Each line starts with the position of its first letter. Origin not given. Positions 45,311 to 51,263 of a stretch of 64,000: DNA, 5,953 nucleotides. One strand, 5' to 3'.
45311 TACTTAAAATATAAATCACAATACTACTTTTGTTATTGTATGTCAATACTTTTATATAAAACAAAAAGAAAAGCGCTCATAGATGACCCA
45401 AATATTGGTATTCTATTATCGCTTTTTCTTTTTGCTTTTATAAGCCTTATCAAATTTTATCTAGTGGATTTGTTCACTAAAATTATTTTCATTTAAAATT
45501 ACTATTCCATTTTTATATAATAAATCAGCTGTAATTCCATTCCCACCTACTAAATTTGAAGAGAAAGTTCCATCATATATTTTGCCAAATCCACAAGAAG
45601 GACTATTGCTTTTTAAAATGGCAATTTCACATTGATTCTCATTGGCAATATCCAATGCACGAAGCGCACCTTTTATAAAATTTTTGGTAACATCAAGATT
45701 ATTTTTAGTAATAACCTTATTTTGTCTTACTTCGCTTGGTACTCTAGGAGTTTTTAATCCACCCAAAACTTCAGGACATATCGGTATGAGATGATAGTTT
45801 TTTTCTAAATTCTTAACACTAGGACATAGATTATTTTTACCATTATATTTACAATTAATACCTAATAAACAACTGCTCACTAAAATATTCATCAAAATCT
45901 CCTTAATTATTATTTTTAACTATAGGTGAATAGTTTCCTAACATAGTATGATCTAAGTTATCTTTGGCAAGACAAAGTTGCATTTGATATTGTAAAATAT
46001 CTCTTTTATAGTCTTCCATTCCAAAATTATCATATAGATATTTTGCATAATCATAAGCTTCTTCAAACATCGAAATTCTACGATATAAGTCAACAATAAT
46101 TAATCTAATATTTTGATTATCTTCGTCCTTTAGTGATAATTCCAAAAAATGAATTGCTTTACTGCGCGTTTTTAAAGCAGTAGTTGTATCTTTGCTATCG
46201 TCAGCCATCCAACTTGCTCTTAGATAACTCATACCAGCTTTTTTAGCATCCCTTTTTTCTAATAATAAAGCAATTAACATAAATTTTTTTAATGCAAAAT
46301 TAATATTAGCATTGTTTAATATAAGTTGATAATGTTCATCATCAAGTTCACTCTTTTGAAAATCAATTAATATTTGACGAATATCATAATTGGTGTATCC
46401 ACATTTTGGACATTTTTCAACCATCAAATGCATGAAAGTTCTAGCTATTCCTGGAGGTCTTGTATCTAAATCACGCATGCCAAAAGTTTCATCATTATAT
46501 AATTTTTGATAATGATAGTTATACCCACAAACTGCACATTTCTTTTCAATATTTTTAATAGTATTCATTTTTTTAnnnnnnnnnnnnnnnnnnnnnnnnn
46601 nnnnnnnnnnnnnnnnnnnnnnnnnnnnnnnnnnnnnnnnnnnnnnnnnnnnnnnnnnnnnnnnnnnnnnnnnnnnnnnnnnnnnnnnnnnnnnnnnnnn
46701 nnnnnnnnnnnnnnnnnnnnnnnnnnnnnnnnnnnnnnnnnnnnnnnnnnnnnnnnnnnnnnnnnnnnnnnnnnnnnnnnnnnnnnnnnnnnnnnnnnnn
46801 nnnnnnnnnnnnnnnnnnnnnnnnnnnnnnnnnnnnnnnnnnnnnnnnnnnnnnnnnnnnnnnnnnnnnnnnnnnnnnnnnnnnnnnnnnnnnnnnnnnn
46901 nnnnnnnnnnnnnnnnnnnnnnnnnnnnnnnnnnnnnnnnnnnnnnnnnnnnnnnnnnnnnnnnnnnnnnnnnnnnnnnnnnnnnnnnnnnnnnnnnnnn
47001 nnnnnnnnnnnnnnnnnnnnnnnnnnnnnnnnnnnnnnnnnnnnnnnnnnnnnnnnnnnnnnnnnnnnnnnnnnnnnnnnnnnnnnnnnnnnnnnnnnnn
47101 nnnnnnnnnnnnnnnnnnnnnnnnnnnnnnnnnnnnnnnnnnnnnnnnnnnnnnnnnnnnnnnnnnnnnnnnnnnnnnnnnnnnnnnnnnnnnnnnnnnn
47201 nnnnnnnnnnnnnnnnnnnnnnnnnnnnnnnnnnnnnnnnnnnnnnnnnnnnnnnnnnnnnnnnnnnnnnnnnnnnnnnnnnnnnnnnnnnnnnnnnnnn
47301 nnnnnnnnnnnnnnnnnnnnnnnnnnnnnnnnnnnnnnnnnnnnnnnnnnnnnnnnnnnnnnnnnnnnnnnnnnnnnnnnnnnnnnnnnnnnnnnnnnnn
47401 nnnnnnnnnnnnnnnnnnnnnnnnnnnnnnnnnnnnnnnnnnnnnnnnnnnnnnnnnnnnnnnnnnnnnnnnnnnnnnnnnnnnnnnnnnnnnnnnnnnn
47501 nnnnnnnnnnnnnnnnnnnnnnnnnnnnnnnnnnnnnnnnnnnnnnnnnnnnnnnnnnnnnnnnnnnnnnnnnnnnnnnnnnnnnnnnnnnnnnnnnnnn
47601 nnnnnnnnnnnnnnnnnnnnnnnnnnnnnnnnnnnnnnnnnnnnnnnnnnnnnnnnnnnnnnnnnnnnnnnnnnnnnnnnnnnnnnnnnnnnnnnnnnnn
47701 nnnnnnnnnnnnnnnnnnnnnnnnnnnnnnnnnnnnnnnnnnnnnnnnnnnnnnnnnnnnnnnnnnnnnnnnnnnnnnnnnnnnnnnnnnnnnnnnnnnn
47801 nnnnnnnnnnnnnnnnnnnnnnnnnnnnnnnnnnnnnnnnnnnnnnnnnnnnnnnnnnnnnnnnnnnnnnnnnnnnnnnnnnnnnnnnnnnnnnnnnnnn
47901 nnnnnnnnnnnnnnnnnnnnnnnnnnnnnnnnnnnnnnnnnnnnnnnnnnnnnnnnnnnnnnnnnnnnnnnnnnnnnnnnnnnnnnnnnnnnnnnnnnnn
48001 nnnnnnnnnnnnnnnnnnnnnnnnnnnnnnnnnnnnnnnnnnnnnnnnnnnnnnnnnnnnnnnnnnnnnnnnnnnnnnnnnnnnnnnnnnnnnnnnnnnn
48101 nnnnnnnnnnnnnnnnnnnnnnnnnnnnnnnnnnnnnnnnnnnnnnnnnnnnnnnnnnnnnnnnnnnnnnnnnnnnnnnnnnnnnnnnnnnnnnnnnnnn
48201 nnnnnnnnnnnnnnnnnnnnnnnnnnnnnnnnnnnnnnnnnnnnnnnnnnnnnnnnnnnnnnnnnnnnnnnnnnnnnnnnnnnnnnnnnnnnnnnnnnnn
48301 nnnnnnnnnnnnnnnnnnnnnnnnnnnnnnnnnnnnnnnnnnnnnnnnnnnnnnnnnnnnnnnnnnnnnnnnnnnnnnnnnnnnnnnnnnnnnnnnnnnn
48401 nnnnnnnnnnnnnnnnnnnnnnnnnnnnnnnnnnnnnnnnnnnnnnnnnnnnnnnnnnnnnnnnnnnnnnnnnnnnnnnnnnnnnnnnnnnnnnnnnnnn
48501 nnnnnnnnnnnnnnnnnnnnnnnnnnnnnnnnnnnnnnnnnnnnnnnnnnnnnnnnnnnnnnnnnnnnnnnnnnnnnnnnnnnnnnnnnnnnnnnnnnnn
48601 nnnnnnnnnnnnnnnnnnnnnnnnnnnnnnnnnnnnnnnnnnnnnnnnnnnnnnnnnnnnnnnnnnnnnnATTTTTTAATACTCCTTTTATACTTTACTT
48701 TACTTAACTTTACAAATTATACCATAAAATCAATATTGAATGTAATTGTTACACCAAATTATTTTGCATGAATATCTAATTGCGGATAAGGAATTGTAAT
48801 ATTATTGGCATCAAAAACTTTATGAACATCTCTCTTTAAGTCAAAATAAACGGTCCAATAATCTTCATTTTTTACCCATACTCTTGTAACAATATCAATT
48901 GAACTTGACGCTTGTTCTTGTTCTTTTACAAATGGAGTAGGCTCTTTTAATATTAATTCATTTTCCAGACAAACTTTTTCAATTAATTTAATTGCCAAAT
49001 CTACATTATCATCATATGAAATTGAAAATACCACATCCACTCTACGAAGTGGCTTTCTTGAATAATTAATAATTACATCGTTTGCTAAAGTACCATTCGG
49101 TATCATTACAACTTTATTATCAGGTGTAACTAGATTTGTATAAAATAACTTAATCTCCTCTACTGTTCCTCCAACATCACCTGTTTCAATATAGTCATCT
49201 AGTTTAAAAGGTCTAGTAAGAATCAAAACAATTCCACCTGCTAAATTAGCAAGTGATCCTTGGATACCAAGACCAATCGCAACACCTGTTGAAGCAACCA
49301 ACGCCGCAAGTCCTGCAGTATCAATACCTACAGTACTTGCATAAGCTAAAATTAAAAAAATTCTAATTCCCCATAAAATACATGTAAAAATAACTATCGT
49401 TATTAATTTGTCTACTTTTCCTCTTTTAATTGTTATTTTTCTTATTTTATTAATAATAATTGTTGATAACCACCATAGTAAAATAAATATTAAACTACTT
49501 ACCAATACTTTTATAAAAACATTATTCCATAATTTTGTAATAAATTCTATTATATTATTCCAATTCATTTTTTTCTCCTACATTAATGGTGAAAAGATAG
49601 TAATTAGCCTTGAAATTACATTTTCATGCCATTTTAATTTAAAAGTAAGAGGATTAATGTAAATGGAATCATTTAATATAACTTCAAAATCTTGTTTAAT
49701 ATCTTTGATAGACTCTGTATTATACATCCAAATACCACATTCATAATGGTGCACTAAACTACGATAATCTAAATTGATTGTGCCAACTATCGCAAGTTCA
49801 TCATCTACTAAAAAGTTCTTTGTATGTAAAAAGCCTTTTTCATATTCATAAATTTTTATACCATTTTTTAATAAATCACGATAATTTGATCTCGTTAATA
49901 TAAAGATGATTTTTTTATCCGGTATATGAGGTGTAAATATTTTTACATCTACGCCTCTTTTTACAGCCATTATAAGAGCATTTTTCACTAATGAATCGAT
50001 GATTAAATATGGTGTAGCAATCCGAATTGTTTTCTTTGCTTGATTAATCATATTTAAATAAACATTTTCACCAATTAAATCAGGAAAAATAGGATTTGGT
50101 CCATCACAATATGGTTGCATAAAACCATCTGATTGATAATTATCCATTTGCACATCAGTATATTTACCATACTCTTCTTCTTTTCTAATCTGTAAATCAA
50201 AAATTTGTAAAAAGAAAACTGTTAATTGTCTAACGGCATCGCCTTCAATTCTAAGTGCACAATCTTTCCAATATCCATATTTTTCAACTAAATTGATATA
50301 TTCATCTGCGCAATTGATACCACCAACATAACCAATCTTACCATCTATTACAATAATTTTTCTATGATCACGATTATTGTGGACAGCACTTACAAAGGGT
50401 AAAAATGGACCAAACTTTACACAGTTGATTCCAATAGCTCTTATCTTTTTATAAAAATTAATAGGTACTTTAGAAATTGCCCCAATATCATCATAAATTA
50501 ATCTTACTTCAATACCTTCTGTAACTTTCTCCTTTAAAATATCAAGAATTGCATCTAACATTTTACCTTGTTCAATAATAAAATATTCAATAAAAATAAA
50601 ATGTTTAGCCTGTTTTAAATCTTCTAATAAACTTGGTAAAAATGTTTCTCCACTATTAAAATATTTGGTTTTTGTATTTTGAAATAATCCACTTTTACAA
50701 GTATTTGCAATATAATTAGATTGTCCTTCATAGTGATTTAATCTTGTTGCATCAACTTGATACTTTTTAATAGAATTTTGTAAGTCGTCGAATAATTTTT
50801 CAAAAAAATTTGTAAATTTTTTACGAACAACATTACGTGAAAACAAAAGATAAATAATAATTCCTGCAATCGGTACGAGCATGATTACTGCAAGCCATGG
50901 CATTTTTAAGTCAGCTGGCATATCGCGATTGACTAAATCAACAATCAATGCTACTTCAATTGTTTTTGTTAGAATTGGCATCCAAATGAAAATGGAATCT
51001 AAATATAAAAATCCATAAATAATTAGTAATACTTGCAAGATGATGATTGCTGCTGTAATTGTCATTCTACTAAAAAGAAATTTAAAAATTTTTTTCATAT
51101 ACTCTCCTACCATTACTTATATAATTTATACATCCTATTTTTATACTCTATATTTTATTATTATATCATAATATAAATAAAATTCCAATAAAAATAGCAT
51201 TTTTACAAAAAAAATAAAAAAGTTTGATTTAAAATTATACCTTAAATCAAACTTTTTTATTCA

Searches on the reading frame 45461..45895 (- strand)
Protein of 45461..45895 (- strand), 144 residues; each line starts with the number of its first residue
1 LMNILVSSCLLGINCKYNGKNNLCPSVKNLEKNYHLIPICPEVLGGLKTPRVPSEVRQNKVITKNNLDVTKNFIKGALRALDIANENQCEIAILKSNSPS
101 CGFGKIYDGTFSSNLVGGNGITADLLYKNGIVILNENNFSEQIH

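Call 25: search_protein_families(library=ncbifam, proteins=[window:45461-45895:-], max_evalue=1e-8)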
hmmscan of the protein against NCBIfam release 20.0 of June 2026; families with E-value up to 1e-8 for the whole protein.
window:45461-45895:- (144 aa): 0 families

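Call 81: search_protein_families(library=pfam, proteins=[window:45461-45895:-], max_evalue=0.001)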
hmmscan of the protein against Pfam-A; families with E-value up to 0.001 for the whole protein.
window:45461-45895:- (144 aa): 1 family
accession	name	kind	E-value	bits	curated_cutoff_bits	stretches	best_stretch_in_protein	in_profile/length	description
PF04463.17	2-thiour_desulf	-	5.3e-44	150.1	34.7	1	4-137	1-140/141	2-thiouracil desulfurase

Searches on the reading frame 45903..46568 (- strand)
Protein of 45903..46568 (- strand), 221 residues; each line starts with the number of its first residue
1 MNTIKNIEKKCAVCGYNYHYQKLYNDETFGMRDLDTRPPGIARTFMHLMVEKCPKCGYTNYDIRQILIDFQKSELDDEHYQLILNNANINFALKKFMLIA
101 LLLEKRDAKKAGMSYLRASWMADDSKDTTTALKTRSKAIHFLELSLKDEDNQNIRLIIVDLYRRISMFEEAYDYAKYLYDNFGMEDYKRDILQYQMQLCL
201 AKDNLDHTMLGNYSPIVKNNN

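Call 25: search_protein_families(library=ncbifam, proteins=[window:45903-46568:-], max_evalue=1e-8)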
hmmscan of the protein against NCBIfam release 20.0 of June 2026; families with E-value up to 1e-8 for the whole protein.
window:45903-46568:- (221 aa): 0 families

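Call 81: search_protein_families(library=pfam, proteins=[window:45903-46568:-], max_evalue=0.001)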
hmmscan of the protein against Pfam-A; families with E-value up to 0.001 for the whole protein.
window:45903-46568:- (221 aa): 1 family
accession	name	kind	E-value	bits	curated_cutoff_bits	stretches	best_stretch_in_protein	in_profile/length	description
PF09986.15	DUF2225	-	8.8e-07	29.3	21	1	10-186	7-199/214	Uncharacterized protein conserved in bacteria (DUF2225)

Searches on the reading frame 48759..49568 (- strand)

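Call 25: search_protein_families(library=ncbifam, proteins=[window:48759-49568:-], max_evalue=1e-8)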
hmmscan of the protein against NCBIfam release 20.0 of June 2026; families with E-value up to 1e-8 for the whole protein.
window:48759-49568:- (269 aa): 5 families
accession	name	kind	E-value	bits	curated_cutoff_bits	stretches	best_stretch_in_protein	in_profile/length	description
NF007662.0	PRK10334.1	subfamily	1.2e-55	188.8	321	1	23-269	33-278/286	small-conductance mechanosensitive channel MscS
NF047602.1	MscsSHelicob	equivalog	1.4e-50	172.2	400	1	15-267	7-257/260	small-conductance mechanosensitive channel MscS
NF008438.0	PRK11281.1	equivalog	5.5e-27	94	991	1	42-268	865-1088/1113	mechanosensitive channel MscK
NF047601.1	MscSThanab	equivalog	7.3e-22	78.1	500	1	19-266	25-274/280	small-conductance mechanosensitive channel MscS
NF008180.0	PRK10929.1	equivalog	1.6e-14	52.7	809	1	71-267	886-1084/1109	miniconductance mechanosensitive channel MscM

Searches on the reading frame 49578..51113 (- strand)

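Call 25: search_protein_families(library=ncbifam, proteins=[window:49578-51113:-], max_evalue=1e-8)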
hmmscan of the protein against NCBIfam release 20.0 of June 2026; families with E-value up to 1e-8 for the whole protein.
window:49578-51113:- (511 aa): 3 families
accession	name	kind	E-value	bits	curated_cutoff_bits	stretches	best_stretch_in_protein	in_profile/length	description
TIGR04265.1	bac_cardiolipin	equivalog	1.3e-102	344.3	290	1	50-511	14-483/483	cardiolipin synthase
NF009107.0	PRK12452.1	equivalog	2e-78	264.3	787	1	24-510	13-508/509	cardiolipin synthase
NF008427.0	PRK11263.1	equivalog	3.5e-43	148.2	281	1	145-482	7-342/409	cardiolipin synthase ClsB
